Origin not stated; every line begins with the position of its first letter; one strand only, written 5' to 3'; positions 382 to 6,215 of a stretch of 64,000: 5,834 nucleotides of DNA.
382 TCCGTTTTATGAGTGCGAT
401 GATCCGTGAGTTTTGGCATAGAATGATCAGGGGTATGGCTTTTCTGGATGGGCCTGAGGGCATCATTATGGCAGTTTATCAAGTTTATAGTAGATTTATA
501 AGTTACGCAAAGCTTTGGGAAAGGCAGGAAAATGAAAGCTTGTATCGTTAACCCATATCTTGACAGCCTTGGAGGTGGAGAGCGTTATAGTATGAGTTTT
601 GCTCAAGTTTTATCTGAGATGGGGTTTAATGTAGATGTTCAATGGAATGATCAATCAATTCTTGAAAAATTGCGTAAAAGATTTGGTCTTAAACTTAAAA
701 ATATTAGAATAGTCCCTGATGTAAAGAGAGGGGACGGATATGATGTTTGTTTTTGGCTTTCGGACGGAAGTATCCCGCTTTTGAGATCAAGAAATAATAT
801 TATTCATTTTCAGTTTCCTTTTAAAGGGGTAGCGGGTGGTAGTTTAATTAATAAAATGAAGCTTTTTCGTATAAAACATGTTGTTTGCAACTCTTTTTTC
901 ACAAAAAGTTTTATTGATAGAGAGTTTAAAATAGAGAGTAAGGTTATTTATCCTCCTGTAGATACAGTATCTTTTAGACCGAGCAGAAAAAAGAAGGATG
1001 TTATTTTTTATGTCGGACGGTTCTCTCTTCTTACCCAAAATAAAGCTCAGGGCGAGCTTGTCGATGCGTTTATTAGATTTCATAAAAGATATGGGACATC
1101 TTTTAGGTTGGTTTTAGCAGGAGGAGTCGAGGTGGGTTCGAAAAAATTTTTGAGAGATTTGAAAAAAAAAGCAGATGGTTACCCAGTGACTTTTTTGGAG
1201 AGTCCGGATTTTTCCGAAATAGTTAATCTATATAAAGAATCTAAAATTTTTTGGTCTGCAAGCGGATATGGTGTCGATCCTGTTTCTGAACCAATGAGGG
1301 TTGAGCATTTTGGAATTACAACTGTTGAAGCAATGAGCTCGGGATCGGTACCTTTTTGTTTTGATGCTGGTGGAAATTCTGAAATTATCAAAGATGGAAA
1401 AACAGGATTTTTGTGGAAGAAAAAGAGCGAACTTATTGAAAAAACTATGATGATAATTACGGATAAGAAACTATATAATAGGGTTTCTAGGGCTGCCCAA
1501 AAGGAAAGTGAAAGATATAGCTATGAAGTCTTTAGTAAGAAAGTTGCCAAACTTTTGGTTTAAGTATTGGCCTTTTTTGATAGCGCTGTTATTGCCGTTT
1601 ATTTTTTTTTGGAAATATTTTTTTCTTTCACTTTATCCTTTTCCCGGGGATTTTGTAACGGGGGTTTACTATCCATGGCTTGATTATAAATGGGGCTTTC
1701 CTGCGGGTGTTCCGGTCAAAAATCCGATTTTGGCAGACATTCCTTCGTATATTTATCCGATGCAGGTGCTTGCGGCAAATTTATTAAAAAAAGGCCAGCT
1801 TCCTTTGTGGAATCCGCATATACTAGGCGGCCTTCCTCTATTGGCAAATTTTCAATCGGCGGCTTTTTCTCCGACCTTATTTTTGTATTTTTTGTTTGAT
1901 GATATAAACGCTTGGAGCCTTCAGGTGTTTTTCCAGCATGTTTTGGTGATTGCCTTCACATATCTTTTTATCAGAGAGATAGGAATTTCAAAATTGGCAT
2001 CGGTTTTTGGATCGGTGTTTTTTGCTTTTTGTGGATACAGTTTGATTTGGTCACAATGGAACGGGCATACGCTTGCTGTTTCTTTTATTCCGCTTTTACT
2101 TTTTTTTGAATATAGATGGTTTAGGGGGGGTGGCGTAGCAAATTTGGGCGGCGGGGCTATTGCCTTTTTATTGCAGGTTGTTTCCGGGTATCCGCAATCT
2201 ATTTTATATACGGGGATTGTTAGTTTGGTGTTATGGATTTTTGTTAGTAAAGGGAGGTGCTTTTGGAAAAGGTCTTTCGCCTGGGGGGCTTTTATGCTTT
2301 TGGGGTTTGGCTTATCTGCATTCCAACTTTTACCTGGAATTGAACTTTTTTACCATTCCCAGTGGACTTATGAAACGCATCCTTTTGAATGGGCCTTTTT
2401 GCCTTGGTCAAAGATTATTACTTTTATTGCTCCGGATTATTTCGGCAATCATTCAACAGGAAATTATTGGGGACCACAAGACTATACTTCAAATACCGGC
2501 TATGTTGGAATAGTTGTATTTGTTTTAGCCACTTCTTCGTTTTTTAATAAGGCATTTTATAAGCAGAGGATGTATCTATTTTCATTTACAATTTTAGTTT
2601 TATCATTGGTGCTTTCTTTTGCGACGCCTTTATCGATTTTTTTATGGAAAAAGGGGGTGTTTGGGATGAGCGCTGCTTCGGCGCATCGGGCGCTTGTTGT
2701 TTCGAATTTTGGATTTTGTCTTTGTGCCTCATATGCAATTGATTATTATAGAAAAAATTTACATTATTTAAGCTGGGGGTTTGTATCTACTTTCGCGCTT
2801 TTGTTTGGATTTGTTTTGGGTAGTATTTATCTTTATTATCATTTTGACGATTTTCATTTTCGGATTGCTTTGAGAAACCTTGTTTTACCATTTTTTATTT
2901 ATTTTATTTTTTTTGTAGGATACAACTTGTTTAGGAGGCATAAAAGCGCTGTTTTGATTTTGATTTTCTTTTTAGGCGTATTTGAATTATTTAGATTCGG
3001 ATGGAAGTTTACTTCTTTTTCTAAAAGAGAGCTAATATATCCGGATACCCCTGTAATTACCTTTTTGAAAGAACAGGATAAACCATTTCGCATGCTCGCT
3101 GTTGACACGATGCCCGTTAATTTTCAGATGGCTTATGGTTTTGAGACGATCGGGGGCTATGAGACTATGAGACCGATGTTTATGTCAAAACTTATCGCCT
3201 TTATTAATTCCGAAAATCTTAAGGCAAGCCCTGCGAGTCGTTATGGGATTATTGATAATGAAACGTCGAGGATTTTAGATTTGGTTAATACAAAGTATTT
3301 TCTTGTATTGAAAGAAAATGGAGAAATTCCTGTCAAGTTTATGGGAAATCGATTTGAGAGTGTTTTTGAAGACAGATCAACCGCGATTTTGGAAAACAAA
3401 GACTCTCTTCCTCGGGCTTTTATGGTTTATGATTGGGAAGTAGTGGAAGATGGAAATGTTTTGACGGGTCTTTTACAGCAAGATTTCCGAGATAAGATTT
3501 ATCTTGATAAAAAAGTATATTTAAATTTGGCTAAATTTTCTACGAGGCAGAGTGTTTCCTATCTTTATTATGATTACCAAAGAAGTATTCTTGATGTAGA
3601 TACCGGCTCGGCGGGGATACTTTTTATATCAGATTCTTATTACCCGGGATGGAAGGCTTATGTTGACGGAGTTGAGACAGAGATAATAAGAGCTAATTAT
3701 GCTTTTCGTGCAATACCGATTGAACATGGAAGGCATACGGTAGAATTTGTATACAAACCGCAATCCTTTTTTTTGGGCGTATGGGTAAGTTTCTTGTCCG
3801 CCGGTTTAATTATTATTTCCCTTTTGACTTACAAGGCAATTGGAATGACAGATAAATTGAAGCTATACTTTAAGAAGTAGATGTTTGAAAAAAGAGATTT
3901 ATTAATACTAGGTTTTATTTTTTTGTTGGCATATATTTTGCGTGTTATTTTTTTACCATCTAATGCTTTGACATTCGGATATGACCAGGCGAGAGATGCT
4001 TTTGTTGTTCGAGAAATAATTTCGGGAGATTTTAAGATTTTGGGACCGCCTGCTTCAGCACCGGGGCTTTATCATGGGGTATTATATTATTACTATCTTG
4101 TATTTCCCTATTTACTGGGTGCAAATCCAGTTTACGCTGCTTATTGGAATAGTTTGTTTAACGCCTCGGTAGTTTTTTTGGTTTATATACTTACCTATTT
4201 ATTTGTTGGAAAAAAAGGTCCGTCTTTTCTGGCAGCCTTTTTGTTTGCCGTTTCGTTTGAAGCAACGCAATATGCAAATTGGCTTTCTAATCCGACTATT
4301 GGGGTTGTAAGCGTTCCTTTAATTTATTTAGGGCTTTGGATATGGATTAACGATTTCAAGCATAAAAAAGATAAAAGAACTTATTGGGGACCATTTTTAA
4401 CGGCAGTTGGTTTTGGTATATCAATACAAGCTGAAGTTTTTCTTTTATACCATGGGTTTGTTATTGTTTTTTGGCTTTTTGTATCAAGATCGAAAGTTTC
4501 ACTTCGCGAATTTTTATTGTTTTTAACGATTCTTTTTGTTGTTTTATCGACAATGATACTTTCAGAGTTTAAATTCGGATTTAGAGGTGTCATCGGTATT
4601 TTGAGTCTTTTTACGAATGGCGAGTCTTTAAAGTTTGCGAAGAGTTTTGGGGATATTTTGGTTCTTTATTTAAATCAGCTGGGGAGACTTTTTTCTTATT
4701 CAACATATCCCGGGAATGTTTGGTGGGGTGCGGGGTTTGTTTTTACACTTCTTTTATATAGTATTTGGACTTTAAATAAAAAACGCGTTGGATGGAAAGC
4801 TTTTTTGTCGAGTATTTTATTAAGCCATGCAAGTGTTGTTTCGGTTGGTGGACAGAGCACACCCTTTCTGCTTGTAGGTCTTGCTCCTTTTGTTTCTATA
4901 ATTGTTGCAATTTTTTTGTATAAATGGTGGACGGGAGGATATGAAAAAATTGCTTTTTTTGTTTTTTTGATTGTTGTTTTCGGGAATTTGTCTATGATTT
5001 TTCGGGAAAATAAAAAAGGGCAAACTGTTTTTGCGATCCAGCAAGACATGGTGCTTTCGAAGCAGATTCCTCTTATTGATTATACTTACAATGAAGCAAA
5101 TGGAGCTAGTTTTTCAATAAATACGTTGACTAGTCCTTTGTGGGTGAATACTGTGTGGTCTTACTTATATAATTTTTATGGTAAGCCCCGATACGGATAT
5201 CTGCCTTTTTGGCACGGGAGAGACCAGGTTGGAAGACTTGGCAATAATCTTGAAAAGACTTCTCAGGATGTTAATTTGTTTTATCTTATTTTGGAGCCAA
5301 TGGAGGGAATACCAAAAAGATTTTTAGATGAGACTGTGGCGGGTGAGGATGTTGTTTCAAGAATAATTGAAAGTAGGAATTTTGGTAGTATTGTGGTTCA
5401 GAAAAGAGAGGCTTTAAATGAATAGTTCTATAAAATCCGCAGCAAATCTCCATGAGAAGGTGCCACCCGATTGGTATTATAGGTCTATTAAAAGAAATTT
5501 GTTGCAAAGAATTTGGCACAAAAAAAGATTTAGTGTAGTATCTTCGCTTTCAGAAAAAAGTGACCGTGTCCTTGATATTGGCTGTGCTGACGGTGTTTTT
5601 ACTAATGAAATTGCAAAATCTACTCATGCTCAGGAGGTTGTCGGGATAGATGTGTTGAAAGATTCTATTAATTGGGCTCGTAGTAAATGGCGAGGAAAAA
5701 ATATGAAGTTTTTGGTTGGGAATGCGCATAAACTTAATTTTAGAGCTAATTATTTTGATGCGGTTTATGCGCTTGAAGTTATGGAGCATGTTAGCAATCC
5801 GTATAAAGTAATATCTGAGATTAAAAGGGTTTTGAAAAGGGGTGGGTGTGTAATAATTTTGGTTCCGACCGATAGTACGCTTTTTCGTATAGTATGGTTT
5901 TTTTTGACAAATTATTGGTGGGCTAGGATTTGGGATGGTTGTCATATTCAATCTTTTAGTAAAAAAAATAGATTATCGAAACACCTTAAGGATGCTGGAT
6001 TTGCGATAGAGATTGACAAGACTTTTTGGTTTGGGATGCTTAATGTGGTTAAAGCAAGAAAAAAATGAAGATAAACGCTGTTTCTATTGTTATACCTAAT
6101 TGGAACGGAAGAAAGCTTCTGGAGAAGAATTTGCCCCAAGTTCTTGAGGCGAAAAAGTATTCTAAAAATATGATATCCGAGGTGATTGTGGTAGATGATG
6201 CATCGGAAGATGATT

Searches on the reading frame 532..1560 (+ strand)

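Call 11: search_protein_families(library=pfam, proteins=[window:532-1560:+], max_evalue=0.001)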
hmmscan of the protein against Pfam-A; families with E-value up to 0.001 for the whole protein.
window:532-1560:+ (343 aa): 3 families
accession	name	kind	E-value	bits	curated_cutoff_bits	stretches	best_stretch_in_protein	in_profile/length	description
PF00534.26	Glycos_transf_1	-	1.3e-22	80.6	26.4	1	151-324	11-171/172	Glycosyl transferases group 1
PF13692.12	Glyco_trans_1_4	-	4.5e-14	53.3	27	1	156-310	2-141/142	Glycosyl transferases group 1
PF13439.12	Glyco_transf_4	-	6.3e-05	23.5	28.5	0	14-145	2-168/170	Glycosyltransferase Family 4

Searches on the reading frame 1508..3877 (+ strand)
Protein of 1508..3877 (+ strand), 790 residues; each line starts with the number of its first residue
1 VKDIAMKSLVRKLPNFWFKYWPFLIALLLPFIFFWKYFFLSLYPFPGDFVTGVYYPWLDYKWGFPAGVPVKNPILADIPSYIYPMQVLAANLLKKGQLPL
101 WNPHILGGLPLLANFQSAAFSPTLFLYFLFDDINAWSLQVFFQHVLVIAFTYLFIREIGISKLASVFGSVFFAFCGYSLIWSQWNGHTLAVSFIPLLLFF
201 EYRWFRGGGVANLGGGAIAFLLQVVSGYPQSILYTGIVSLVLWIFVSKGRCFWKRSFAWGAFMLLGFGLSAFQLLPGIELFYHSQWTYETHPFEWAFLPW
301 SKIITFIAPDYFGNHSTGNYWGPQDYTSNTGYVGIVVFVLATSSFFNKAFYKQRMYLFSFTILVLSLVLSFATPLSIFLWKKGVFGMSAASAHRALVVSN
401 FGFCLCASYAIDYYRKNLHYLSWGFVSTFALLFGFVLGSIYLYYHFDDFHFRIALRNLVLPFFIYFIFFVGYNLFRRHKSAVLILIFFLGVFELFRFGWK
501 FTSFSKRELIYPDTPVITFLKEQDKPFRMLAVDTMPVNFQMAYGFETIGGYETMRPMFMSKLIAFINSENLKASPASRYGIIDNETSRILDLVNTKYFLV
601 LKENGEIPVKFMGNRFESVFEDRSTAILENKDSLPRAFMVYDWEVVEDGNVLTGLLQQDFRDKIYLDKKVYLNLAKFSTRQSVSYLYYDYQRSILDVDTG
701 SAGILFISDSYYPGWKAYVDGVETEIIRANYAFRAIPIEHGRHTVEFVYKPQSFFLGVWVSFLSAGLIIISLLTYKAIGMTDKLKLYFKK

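Call 11: search_protein_families(library=pfam, proteins=[window:1508-3877:+], max_evalue=0.001)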
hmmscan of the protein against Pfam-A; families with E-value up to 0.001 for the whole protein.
window:1508-3877:+ (790 aa): 1 family
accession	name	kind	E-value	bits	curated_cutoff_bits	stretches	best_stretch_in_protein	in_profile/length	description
PF09586.16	YfhO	-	4.1e-22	78.8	28.5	2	121-640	74-594/835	Bacterial membrane protein YfhO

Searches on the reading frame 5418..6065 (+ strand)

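Call 11: search_protein_families(library=pfam, proteins=[window:5418-6065:+], max_evalue=0.001)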
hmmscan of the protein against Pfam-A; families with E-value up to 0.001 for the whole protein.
window:5418-6065:+ (216 aa): 15 families
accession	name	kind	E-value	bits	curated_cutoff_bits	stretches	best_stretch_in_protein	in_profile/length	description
PF08241.18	Methyltransf_11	-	6.1e-23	81.7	21.2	1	52-147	1-95/95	Methyltransferase domain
PF13649.12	Methyltransf_25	-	1.2e-20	74.4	27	1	51-143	1-97/97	Methyltransferase domain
PF13847.12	Methyltransf_31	-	9.5e-20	71.2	27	1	46-151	2-113/145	Methyltransferase domain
PF13489.12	Methyltransf_23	-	2.9e-19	69.8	27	1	44-197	19-161/164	Methyltransferase domain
PF08242.18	Methyltransf_12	-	6.9e-14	52.8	30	1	52-144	1-97/98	Methyltransferase domain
PF01209.24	Ubie_methyltran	-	2.2e-12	47.3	20.1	1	30-150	32-154/233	ubiE/COQ5 methyltransferase family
PF01728.25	FtsJ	-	1.1e-06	29.2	24.1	1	44-109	19-81/181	FtsJ-like methyltransferase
PF08003.17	Methyltransf_9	-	1.9e-06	27.5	23.8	1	44-147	111-217/315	Protein of unknown function (DUF1698)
PF07021.18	MetW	-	4e-06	27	21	1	38-150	4-110/193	Methionine biosynthesis protein MetW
PF05219.18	DREV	-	2.1e-05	24.2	26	1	37-147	86-186/265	DREV methyltransferase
PF02390.23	Methyltransf_4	-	2.2e-05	24.4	24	1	51-108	5-63/173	Putative methyltransferase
PF02353.26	CMAS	-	3.8e-05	23.6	27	1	46-147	61-164/273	Mycolic acid cyclopropane synthetase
PF05401.17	NodS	-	4.4e-05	23.8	24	1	35-137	28-131/201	Nodulation protein S (NodS)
PF05175.20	MTS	-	4.4e-05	23.6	23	1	41-108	24-90/170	Methyltransferase small domain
PF12847.13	Methyltransf_18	-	5.1e-05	23.8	27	1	35-96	2-63/151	Methyltransferase domain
